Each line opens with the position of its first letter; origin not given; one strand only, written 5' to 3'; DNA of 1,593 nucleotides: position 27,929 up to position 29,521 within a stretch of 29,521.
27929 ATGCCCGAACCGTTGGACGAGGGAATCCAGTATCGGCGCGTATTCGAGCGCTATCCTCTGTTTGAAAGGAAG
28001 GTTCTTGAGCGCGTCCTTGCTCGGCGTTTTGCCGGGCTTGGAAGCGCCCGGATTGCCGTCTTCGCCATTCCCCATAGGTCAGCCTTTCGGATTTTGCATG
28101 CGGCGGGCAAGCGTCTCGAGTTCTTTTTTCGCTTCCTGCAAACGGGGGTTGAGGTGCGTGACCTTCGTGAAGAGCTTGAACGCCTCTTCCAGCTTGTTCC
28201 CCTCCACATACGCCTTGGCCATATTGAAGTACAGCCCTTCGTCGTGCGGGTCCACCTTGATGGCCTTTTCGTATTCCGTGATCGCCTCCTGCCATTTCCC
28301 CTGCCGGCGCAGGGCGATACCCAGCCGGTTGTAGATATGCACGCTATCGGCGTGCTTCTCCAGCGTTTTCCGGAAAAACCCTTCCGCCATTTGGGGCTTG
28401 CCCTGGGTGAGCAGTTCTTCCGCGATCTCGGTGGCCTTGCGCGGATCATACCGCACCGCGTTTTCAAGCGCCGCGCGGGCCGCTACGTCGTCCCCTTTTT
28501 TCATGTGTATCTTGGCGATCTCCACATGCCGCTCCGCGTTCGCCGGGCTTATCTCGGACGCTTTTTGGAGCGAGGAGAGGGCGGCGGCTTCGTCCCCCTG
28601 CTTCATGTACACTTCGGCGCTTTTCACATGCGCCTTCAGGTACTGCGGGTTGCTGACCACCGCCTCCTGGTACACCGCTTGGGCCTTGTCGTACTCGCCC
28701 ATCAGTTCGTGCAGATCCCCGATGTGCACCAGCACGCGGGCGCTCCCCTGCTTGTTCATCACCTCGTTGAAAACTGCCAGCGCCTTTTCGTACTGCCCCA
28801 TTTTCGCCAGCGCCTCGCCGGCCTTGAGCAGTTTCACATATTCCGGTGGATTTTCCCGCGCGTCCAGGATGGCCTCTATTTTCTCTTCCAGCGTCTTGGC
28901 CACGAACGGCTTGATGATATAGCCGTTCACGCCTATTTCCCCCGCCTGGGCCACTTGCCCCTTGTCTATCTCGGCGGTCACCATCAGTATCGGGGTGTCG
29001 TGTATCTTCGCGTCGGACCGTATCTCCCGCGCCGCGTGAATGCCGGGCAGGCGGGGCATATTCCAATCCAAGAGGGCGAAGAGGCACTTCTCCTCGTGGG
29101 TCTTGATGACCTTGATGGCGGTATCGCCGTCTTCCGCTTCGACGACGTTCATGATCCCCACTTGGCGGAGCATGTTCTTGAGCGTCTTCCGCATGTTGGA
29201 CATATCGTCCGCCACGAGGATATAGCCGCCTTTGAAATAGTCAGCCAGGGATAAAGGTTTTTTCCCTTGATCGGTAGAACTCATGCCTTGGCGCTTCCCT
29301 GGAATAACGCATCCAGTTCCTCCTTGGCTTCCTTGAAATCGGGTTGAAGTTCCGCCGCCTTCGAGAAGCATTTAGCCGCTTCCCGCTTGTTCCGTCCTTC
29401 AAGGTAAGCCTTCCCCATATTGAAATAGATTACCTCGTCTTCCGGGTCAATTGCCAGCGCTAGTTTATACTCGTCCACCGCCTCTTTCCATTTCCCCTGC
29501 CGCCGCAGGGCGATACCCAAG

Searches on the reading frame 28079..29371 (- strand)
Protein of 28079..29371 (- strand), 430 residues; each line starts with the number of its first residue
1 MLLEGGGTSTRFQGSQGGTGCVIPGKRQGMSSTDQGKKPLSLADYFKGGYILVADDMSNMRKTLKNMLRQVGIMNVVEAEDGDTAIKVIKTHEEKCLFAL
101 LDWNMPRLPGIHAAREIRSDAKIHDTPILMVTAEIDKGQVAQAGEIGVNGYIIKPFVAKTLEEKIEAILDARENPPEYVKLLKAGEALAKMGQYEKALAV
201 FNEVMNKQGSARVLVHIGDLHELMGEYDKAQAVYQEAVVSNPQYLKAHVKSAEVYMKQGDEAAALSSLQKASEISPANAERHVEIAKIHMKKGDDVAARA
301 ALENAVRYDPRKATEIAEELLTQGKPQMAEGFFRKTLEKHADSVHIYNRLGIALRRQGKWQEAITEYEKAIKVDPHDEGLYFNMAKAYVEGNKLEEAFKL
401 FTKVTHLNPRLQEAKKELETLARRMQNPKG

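Call 9: search_protein_families(library=pfam, proteins=[window:28079-29371:-], max_evalue=0.001)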
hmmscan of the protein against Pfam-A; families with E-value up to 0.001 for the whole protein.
window:28079-29371:- (430 aa): 32 families (the best 25 are shown)
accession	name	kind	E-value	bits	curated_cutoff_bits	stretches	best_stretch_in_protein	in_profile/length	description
PF07719.23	TPR_2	-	4.4e-35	117.3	27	2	346-377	3-34/34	Tetratricopeptide repeat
PF00515.34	TPR_1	-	1.5e-29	101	27.8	1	346-377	3-34/34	Tetratricopeptide repeat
PF13181.12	TPR_8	-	5.1e-27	92.1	25.7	2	345-376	2-33/34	Tetratricopeptide repeat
PF13414.12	TPR_11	-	1.1e-26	92.7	26.8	3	353-389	3-39/42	TPR repeat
PF14559.12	TPR_19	-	2.8e-25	88.8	25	3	355-410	2-57/68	Tetratricopeptide repeat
PF00072.30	Response_reg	-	1.5e-22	80.3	30.2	1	51-165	1-110/111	Response regulator receiver domain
PF13174.12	TPR_6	-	4.5e-22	77.6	26.3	0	181-207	3-29/33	Tetratricopeptide repeat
PF13428.12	TPR_14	-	1.2e-21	75.5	23.5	1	346-386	3-43/44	Tetratricopeptide repeat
PF13424.12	TPR_12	-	5.4e-21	75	30.1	2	345-404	4-71/77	Tetratricopeptide repeat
PF13432.12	TPR_16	-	1e-19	71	32.7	3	349-404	2-57/65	Tetratricopeptide repeat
PF13176.12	TPR_7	-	5e-19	67.2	27.9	0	349-375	4-32/36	Tetratricopeptide repeat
PF13431.12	TPR_17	-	4.5e-17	61.3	24.4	0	367-397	2-32/34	Tetratricopeptide repeat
PF13374.12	TPR_10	-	2.4e-11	43.7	27.5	1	346-372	4-30/42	Tetratricopeptide repeat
PF25068.1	ARM_TT21_4th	-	8.7e-10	39.5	30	1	183-282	4-110/153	Tetratricopeptide repeat protein 21 forth ARM domain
PF25058.1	ARM_TT21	-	1.1e-09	38.9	27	1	171-296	19-145/155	Tetratricopeptide repeat protein 21 ARM repeat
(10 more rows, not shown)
